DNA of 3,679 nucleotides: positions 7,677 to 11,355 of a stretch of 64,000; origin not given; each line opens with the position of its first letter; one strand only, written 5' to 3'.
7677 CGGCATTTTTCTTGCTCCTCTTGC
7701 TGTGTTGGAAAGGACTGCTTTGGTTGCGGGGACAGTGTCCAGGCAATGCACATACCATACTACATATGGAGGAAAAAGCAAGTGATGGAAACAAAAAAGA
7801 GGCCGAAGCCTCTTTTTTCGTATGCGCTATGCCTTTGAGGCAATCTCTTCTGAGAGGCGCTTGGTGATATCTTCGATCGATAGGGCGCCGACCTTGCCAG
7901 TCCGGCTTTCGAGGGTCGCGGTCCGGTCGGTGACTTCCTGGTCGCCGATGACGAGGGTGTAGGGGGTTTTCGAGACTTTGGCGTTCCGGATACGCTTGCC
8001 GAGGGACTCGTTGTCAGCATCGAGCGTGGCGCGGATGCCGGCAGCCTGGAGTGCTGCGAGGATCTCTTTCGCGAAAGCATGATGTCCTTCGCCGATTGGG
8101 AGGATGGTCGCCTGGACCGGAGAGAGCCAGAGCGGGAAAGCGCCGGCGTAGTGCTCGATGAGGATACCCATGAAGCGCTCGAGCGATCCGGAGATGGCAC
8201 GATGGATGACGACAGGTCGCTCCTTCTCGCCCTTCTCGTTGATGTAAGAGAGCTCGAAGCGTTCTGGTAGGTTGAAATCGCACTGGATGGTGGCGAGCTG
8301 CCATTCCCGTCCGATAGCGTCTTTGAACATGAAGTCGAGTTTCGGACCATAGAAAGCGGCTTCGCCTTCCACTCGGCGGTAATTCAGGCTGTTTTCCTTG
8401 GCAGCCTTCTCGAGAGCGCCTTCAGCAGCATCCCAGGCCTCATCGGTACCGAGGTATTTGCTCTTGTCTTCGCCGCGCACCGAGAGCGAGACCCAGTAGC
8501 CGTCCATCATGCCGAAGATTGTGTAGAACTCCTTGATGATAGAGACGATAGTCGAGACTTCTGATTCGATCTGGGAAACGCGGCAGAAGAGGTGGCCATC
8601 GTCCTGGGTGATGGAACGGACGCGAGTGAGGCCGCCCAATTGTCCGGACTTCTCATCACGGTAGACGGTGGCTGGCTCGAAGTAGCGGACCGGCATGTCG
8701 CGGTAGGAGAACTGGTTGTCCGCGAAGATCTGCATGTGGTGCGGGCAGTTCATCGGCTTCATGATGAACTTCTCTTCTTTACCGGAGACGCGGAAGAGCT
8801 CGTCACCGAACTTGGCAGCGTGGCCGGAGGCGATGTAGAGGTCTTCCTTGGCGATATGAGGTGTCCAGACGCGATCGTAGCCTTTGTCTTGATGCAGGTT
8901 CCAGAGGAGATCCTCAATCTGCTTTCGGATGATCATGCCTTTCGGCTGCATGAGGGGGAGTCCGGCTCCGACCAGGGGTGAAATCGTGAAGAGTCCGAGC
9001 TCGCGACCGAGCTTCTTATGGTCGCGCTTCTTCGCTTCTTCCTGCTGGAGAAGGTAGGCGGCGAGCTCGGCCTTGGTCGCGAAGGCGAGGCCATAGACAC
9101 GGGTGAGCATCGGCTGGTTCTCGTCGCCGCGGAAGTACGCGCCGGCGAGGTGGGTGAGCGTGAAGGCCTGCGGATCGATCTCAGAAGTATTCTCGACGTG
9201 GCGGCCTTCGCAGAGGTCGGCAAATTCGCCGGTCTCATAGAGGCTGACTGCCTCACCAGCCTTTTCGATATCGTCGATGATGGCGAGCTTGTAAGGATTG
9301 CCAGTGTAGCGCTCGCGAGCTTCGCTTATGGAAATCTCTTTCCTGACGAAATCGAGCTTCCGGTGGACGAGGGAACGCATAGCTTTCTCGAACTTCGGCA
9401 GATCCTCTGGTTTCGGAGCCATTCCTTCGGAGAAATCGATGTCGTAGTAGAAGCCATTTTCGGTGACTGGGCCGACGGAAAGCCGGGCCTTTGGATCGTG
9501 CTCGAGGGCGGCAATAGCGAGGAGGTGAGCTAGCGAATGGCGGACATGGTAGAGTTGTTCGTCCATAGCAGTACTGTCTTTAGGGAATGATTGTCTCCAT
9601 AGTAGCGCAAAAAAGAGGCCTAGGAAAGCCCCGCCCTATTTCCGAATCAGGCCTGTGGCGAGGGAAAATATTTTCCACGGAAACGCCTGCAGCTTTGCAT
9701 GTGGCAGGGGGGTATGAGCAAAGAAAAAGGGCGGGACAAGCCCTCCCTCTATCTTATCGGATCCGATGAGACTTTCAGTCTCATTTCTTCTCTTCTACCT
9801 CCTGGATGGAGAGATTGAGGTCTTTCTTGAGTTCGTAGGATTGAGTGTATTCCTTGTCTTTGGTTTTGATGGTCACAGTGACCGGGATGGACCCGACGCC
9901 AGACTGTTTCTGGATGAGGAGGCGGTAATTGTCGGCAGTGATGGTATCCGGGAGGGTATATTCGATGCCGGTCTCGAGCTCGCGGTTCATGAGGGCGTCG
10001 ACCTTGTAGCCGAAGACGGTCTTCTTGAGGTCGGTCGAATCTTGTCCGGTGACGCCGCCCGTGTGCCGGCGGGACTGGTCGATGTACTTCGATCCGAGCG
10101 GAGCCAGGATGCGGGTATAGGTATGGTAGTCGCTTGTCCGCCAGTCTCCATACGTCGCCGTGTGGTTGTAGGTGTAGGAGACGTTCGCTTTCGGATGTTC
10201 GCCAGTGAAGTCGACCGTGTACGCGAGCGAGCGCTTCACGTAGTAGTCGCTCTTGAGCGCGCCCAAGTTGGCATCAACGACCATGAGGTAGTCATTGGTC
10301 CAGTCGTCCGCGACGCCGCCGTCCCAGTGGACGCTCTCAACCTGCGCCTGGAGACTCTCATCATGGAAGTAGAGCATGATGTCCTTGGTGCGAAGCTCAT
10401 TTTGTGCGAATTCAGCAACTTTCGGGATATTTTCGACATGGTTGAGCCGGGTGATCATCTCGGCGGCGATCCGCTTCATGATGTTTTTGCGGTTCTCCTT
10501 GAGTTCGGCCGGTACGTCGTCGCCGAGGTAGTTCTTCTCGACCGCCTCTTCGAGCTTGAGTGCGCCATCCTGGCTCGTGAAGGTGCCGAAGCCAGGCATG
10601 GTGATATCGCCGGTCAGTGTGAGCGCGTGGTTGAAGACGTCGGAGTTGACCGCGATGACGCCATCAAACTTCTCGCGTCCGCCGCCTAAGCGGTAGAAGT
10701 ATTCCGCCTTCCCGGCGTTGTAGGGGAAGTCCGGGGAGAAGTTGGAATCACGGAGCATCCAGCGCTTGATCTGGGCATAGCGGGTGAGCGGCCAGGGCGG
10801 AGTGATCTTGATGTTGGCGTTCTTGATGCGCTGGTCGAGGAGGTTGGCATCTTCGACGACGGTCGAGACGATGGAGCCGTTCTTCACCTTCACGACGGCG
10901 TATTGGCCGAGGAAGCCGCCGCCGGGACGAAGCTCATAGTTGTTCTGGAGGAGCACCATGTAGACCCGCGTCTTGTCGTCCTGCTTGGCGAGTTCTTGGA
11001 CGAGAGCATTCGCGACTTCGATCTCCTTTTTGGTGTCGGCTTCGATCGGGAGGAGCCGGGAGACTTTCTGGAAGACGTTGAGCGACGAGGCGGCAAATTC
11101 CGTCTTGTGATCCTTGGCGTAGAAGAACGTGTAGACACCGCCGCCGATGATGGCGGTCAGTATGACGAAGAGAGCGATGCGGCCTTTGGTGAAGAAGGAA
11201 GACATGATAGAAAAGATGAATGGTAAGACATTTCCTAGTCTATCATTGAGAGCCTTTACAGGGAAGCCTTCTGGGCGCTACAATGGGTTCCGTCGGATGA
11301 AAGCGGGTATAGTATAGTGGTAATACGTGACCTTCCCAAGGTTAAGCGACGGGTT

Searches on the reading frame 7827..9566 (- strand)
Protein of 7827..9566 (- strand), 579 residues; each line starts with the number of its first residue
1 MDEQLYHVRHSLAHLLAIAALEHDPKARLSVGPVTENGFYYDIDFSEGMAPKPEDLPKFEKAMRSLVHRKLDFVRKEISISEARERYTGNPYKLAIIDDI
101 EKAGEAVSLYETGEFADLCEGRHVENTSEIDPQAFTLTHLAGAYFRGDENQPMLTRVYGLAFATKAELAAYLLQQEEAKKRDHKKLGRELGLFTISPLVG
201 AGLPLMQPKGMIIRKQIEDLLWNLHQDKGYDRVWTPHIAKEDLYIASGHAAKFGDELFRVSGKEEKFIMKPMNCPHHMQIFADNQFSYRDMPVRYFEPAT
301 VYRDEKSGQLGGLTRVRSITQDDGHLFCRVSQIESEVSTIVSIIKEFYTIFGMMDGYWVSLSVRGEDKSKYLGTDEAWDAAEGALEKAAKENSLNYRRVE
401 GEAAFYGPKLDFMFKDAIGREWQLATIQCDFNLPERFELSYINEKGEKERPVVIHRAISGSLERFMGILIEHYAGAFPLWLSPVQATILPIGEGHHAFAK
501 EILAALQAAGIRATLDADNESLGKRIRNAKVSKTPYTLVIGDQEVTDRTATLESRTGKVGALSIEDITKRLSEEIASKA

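Call 85: search_protein_families(library=pfam, proteins=[window:7827-9566:-], max_evalue=0.00001)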
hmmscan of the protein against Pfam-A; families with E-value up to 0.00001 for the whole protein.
window:7827-9566:- (579 aa): 3 families
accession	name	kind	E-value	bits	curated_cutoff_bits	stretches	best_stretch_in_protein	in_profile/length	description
PF00587.30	tRNA-synt_2b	-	1.2e-41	143.1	29.3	1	260-473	3-179/179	tRNA synthetase class II core domain (G, H, P, S and T)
PF03129.25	HGTP_anticodon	-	7.6e-19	68.1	21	1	485-573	1-93/94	Anticodon binding domain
PF07973.19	tRNA_SAD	-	2.6e-11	43.8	24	1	107-158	1-44/44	Threonyl and Alanyl tRNA synthetase second additional domain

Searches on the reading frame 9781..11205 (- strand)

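Call 85: search_protein_families(library=pfam, proteins=[window:9781-11205:-], max_evalue=0.00001)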
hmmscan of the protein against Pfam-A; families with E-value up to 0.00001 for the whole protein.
window:9781-11205:- (474 aa): 1 family
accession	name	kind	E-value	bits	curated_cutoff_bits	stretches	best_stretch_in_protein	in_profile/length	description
PF13196.11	DUF4012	-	8.8e-26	91.6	28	1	78-216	2-137/144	Protein of unknown function (DUF4012)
